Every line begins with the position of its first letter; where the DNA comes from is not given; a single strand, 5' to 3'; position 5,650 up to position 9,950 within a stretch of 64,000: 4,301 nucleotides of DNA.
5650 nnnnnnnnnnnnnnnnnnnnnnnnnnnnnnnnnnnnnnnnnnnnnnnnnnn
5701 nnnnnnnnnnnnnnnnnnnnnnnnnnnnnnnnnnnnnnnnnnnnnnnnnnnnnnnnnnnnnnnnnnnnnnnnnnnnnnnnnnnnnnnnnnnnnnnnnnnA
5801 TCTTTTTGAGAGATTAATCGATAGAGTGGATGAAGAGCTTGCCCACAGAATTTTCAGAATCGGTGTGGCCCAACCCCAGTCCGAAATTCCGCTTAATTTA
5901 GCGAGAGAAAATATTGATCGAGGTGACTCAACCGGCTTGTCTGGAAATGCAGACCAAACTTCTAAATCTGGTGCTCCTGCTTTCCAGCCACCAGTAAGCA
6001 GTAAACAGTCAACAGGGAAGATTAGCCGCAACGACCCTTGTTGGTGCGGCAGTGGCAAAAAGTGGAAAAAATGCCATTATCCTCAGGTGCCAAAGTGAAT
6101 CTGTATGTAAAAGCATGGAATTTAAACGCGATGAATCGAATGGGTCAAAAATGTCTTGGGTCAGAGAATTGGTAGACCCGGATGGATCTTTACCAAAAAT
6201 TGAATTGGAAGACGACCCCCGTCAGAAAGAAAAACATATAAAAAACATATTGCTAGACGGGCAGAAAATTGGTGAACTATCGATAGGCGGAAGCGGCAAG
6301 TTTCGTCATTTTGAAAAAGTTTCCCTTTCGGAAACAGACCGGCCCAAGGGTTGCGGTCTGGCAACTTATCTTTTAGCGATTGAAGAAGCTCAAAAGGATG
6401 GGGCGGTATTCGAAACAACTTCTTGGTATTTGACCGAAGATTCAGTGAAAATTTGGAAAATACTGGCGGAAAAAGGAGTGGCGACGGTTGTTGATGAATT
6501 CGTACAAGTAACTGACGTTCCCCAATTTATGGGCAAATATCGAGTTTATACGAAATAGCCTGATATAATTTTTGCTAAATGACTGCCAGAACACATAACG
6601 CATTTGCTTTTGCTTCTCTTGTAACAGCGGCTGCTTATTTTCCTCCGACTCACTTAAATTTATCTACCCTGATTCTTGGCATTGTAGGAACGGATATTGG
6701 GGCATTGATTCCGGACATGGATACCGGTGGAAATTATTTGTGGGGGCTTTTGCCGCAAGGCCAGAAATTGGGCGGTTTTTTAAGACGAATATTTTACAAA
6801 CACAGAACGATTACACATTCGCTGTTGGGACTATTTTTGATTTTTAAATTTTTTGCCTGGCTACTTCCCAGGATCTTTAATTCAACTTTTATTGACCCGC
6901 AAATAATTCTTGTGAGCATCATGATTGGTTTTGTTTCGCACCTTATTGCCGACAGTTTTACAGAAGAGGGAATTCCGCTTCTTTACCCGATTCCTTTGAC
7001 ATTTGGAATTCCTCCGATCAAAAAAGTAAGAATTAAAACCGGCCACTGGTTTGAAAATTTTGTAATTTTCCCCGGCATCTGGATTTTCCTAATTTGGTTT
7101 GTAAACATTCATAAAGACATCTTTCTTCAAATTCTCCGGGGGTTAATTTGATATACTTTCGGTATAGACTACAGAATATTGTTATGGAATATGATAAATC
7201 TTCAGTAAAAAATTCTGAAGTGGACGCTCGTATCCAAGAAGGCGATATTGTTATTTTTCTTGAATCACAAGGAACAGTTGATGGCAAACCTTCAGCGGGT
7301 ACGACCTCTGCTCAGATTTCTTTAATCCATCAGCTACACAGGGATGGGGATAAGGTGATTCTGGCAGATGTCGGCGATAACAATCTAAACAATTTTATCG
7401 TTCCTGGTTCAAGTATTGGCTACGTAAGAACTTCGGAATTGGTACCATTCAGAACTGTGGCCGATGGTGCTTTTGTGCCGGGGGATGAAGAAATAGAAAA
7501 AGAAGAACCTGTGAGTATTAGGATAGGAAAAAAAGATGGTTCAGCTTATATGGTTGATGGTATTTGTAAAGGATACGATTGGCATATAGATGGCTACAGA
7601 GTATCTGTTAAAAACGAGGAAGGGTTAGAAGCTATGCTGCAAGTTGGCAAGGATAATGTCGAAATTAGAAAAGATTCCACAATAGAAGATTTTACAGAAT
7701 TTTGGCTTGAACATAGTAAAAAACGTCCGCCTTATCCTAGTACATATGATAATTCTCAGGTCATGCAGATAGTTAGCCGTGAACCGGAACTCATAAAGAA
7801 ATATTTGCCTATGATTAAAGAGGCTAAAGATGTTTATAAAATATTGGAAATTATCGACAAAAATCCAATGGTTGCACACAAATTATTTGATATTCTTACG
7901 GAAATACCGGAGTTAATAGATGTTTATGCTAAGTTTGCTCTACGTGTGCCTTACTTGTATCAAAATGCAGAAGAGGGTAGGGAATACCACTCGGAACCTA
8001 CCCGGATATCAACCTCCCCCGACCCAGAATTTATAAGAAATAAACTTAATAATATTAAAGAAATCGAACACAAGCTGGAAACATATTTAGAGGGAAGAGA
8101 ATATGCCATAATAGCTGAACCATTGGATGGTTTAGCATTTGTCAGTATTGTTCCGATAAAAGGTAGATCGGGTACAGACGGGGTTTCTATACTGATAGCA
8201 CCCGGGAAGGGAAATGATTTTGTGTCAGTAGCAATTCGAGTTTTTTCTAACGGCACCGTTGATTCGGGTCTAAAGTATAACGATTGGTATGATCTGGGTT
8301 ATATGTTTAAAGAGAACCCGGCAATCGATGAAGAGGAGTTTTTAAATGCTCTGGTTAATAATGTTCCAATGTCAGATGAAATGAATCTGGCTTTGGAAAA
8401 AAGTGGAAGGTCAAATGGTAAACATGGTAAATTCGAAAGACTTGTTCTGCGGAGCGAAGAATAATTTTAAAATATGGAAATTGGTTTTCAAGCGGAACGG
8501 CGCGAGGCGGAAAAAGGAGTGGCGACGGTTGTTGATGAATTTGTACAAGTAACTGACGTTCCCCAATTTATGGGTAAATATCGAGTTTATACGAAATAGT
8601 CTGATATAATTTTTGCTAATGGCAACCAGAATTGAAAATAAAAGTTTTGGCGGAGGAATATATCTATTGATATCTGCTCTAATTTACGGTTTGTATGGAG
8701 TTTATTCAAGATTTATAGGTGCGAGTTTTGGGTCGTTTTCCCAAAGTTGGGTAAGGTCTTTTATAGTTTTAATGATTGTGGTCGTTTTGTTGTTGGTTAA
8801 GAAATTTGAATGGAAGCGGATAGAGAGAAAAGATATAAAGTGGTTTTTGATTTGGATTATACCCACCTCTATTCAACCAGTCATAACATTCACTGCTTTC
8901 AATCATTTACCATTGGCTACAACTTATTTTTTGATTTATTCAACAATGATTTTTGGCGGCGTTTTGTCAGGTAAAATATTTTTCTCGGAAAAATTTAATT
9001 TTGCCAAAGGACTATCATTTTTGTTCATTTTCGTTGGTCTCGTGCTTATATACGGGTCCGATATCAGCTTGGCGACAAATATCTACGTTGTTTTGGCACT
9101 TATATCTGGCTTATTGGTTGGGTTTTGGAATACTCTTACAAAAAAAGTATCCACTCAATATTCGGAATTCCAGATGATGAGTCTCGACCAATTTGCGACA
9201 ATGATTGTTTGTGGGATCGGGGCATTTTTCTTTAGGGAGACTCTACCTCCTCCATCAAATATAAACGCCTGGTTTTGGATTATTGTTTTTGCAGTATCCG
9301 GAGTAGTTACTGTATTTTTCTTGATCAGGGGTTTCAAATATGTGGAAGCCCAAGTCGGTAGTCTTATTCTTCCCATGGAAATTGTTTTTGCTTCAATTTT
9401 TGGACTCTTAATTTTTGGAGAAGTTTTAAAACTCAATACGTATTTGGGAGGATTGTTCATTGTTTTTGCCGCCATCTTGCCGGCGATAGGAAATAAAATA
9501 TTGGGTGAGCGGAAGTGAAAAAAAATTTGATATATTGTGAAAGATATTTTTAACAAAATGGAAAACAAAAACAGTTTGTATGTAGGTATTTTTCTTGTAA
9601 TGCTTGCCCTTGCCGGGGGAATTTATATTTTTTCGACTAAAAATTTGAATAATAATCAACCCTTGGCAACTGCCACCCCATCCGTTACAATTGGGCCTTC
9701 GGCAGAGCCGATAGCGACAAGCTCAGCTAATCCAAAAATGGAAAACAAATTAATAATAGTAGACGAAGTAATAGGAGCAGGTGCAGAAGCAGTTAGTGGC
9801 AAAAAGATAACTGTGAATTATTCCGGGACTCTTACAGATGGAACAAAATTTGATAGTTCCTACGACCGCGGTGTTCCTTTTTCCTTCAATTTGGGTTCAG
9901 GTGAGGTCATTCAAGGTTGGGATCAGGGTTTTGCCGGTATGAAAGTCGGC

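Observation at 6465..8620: About 115-bp near-identical direct repeats bracket a 1.9-kb two-gene insertion and duplicate a gene 3' end together with its promoter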

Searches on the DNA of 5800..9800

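Call 62: search_rna_families(source=window, start=5800, end=9800, threshold=evalue, max_evalue=1)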
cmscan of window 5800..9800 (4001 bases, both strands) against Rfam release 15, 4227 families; matches with E-value up to 1: 1.
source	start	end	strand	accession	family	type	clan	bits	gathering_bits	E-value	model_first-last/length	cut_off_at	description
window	7457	7557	-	RF02706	TeloSII_ncR30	Gene; sRNA;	-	24.7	86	0.012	1-226/226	no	TeloSII non coding RNA 30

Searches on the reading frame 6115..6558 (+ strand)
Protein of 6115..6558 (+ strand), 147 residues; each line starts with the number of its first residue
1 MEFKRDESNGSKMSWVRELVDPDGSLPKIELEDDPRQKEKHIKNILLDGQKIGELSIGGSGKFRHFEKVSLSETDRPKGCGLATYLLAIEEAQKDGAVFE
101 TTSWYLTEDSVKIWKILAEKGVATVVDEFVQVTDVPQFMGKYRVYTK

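Call 7: search_protein_families(library=pfam, proteins=[window:6115-6558:+], max_evalue=0.1)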
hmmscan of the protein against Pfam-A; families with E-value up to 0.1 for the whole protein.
window:6115-6558:+ (147 aa): 0 families

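Call 8: search_protein_families(library=ncbifam, proteins=[window:6115-6558:+], max_evalue=0.1)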
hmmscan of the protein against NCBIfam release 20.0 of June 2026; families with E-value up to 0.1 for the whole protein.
window:6115-6558:+ (147 aa): 0 families
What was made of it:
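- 6115..6558 (+): 147-aa gene 'A' (HYV90_02415), GNAT fold. Its native 3' end forms the coding part of repeat copy 1. There is no Pfam or NCBIfam hit (calls 7, 8).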

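Call 9: find_homologous_proteins(query=window:6115-6558:+)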
Query window:6115-6558:+ (147 aa): 3 proteins with E <= 0.001 among 26 candidates.
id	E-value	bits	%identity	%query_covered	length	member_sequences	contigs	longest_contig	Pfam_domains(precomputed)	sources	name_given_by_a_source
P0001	3.1e-92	324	100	100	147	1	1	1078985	-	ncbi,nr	ncbi:MAG: hypothetical protein HYV90_02415 [Candidatus Woesebacteria bacterium]|nr:MAG: hypothetical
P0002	2.9e-47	178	59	100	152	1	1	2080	-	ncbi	-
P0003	3.9e-28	116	46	99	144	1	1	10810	-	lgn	-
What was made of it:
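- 6115..6558 (+): Identical to P0001 (call 9).
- Tried and rejected: The homolog search for A found only 3 clusters and no second strain (call 9).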

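Call 13: find_encoding_contigs(protein=P0003, flank=10000, max_places=4)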
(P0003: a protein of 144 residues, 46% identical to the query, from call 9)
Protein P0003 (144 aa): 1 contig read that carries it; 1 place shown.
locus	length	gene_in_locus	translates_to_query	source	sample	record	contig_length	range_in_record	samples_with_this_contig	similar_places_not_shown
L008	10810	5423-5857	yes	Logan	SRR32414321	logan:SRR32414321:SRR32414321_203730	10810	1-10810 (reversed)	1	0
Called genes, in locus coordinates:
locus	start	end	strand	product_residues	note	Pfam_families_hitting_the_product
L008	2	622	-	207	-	?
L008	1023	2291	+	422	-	PF02403:Seryl_tRNA_N, PF00587:tRNA-synt_2b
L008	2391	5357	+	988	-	PF07517:SecA_DEAD, PF01043:SecA_PP_bind, PF21090:P-loop_SecA, PF07516:SecA_SW, PF02810:SEC-C (weak)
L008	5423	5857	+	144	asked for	-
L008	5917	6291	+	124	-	PF01687:Flavokinase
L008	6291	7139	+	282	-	PF01149:Fapy_DNA_glyco, PF06831:H2TH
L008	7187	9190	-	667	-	PF03422:CBM_6, PF18099:CBM_35_2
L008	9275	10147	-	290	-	PF00056:Ldh_1_N, PF02866:Ldh_1_C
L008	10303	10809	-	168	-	?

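Call 14: find_encoding_contigs(protein=P0002, flank=10000, max_places=4)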
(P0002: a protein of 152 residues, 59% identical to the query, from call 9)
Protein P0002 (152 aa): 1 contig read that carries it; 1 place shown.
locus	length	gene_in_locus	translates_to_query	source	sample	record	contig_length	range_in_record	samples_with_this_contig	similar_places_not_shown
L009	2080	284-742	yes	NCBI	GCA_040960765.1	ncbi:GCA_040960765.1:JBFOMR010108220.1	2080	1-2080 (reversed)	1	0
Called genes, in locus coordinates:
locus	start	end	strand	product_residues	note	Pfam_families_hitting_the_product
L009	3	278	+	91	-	?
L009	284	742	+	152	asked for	-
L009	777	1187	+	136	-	PF00293:NUDIX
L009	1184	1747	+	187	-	PF00561:Abhydrolase_1 (faint), PF06342:DUF1057 (faint), PF06821:Ser_hydrolase, PF12697:Abhydrolase_6 (faint)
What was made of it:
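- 6115..6558 (+): It has only two homologs, and both sit directly after SecA (calls 13, 14).
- On Integrative element (attL/attR): Homologs of A are followed by flavokinase or NUDIX genes (calls 13, 14).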

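Call 38: search_protein_families(library=phrogs, proteins=[window:6115-6558:+], max_evalue=0.01)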
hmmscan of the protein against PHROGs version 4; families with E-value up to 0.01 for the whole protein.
window:6115-6558:+ (147 aa): 0 families

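Call 50: search_solved_structures(query=A2, max_evalue=10, show_alignments=2)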
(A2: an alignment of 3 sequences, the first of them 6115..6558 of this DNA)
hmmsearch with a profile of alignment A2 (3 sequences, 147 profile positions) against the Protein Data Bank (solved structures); distinct sequences matched with E-value up to 10: 5.
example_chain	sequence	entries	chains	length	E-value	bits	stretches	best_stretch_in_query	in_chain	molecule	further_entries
4ow4_A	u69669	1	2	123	0.026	17.4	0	32-66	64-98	Beta-terfoil designed by folding nucleus symmetric expansion (""Phifoil"")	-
1pg6_A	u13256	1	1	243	0.043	16.8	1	38-99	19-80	Hypothetical protein SpyM3_0169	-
9hqu_A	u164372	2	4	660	0.36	13.7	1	25-64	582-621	DUF3732 domain-containing protein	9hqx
3ddc_B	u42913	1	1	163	0.41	13.6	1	55-139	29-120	Ras association domain-containing family protein 5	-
1x4h_A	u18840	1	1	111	0.75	12.7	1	43-93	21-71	RNA-binding protein 28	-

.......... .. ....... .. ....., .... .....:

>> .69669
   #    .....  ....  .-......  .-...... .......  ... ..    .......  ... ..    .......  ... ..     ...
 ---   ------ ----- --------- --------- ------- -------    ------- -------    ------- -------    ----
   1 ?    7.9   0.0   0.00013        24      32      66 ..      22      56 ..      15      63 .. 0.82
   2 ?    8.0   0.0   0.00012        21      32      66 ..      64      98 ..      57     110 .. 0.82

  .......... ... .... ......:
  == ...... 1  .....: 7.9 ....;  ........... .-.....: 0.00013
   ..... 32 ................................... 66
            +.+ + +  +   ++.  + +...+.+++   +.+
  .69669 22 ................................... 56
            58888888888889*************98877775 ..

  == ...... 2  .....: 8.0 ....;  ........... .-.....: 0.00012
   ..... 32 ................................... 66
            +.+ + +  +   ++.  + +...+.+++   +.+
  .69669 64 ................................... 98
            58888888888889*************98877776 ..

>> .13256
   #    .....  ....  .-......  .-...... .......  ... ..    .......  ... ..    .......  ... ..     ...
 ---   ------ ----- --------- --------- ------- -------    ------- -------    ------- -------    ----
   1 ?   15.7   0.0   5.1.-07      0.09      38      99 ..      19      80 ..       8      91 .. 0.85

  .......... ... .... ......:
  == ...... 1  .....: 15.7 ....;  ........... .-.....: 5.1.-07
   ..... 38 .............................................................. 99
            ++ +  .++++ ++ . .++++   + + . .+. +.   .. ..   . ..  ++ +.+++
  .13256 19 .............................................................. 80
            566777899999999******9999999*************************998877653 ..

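Call 56: predict_structure(alignment_id=A2)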
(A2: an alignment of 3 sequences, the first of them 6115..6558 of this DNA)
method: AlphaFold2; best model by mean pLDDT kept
length: 147 residues; sequences in the alignment: 3
mean_pLDDT: 79.8   pTM: 0.73
mean pLDDT of the five models: 79.8, 75.7, 75.2, 75.0, 74.8
residues with pLDDT >= 90: 23; 70-90: 99; 50-70: 13; < 50: 12
segments of 3 or more residues with pLDDT < 50: 1-12
pLDDT, mean of each block of 10 residues (from residue 1): 35 69 85 77 89 89 87 73 89 88 78 88 88 80 85
secondary structure, 60 per line:
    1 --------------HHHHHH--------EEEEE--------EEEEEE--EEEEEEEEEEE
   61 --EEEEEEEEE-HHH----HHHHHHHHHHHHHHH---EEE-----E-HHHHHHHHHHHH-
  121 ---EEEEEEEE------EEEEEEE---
elements in order: H15-20 E29-33 E42-47 E50-60 E63-71 H80-94 E98-100 H108-119 E124-131 E138-144
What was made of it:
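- On GNAT acetyltransferase superfamily (gene A): AF2 pLDDT 79.8 and pTM 0.73 (call 56).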

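Call 58: fold_search(model_id=the predicted structure, library=pdb)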
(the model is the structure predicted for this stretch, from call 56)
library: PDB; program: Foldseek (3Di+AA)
matches with E <= 10: 1007; with E <= 0.001: 62
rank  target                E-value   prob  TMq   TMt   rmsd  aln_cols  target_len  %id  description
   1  1y9k_A                7.2e-05  1.00  0.54  0.53   5.8       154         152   16  IAA acetyltransferase from Bacillus cereus ATCC 14579 (released 2005-02-01)
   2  5jtf_B                8.1e-05  1.00  0.50  0.43   4.0       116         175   16  Crystal structure of ArsN N-acetyltransferase from Pseudomonas putida KT2440 (released 2017-05-17)
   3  8iyo_D                8.1e-05  1.00  0.48  0.44   5.4       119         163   12  Crystal structure of a protein acetyltransferase, HP0935, acetyl-CoA bound form (released 2024-04-10)
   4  1y9k_B                9.7e-05  1.00  0.53  0.51   9.7       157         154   16  IAA acetyltransferase from Bacillus cereus ATCC 14579 (released 2005-02-01)
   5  1y9k_D                9.7e-05  1.00  0.52  0.50   9.6       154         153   16  IAA acetyltransferase from Bacillus cereus ATCC 14579 (released 2005-02-01)
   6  3pp9_C                1.2e-04  1.00  0.50  0.44   4.0       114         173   15  1.6 Angstrom resolution crystal structure of putative streptothricin acetyltransferase from Bacillus anthracis str. Am (released 2011-01-12)
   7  1y9k_C                1.5e-04  1.00  0.51  0.50   9.8       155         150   16  IAA acetyltransferase from Bacillus cereus ATCC 14579 (released 2005-02-01)
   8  8iyo_A                2.0e-04  1.00  0.50  0.46   5.2       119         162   12  Crystal structure of a protein acetyltransferase, HP0935, acetyl-CoA bound form (released 2024-04-10)
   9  3efa                  2.6e-04  1.00  0.55  0.55   4.5       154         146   14  Crystal structure of putative N-acetyltransferase from Lactobacillus plantarum (released 2008-09-23)
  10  1q2y                  2.6e-04  1.00  0.48  0.50  10.2       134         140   16  Crystal structure of the protein YJCF from Bacillus subtilis: a member of the GCN5-related N-acetyltransferase superfami (released 2003-08-19)
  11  3tth_A                2.7e-04  1.00  0.53  0.49   4.3       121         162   13  Structure of the spermidine N1-acetyltransferase (speG) from Coxiella burnetii (released 2011-11-09)
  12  6sjy_C                2.7e-04  1.00  0.47  0.43   5.0       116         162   17  Diaminobutyrate acetyltransferase EctA from Paenibacillus lautus in complex with its product ADABA (released 2020-01-29)
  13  5isv_A                3.3e-04  1.00  0.53  0.50   3.9       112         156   11  Crystal structure of the ribosomal-protein-S18-alanine N-acetyltransferase from Escherichia coli (released 2016-04-13)
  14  3fix_A                3.3e-04  1.00  0.47  0.43   4.3       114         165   16  Crystal structure of a putative n-acetyltransferase (ta0374) from thermoplasma acidophilum (released 2009-01-13)
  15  9mto_B                3.3e-04  1.00  0.45  0.45   4.6       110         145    9  Crystal structure of acetyltransferase CBU0801 from Coxiella burnetii (released 2025-01-22)
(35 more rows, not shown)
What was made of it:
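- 6115..6558 (+): AF2 pLDDT is 79.8 and the Foldseek top 50 are all GNAT (calls 56, 58).
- On Rhs/T6SS-type C-terminal displacement array: The gene has a GNAT fold (call 58).
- On GNAT acetyltransferase superfamily (gene A): The Foldseek PDB top 50 are all GNAT, with E down to 7e-5 and TM about 0.5 (call 58).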

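Call 84: search_protein_families(library=padloc, proteins=[window:6115-6558:+], max_evalue=0.01)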
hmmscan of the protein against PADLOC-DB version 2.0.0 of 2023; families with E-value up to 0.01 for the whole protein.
window:6115-6558:+ (147 aa): 0 families
